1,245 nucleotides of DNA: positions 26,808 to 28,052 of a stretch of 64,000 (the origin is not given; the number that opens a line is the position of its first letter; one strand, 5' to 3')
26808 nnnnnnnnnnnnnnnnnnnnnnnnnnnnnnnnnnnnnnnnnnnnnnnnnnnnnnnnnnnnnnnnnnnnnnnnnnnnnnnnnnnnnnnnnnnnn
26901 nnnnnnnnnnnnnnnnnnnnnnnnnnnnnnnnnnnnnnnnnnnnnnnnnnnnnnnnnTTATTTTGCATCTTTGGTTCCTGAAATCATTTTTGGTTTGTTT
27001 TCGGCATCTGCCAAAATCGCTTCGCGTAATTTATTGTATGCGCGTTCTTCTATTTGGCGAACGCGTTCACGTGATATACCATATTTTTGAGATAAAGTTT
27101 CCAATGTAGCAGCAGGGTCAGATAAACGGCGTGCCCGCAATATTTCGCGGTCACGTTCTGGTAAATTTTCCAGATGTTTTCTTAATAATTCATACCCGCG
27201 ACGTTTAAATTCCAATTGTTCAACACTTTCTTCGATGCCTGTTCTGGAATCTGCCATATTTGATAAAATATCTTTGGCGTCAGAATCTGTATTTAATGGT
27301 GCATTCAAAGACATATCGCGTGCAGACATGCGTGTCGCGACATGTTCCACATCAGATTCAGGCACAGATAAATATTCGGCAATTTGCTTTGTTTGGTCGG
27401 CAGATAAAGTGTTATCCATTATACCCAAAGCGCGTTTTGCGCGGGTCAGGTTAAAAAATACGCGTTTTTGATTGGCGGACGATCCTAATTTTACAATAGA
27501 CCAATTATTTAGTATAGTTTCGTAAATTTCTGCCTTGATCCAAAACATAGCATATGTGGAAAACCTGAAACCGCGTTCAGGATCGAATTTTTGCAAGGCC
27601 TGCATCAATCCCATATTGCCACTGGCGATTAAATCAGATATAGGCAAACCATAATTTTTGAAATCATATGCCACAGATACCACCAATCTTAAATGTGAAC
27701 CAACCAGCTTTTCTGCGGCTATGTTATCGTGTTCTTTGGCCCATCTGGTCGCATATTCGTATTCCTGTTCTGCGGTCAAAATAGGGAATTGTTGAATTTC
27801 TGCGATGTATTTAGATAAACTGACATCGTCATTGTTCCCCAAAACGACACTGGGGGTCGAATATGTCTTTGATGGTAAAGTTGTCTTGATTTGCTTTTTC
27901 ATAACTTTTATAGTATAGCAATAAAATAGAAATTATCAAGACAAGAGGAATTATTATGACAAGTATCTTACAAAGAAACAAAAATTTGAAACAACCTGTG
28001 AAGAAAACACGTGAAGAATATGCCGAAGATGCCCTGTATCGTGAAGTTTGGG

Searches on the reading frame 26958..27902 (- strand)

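Call 97: search_protein_families(library=pfam, proteins=[window:26958-27902:-], max_evalue=0.001)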
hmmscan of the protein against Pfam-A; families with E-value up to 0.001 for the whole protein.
window:26958-27902:- (314 aa): 3 families
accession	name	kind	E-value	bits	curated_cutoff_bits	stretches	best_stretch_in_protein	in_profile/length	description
PF04542.20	Sigma70_r2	-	2.9e-17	62.7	24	1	66-134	1-69/71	Sigma-70 region 2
PF04545.22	Sigma70_r4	-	8.9e-15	54.4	24.1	1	244-294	2-50/50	Sigma-70, region 4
PF00140.25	Sigma70_r1_2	-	2.8e-07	30.8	22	1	28-56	2-30/34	Sigma-70 factor, region 1.2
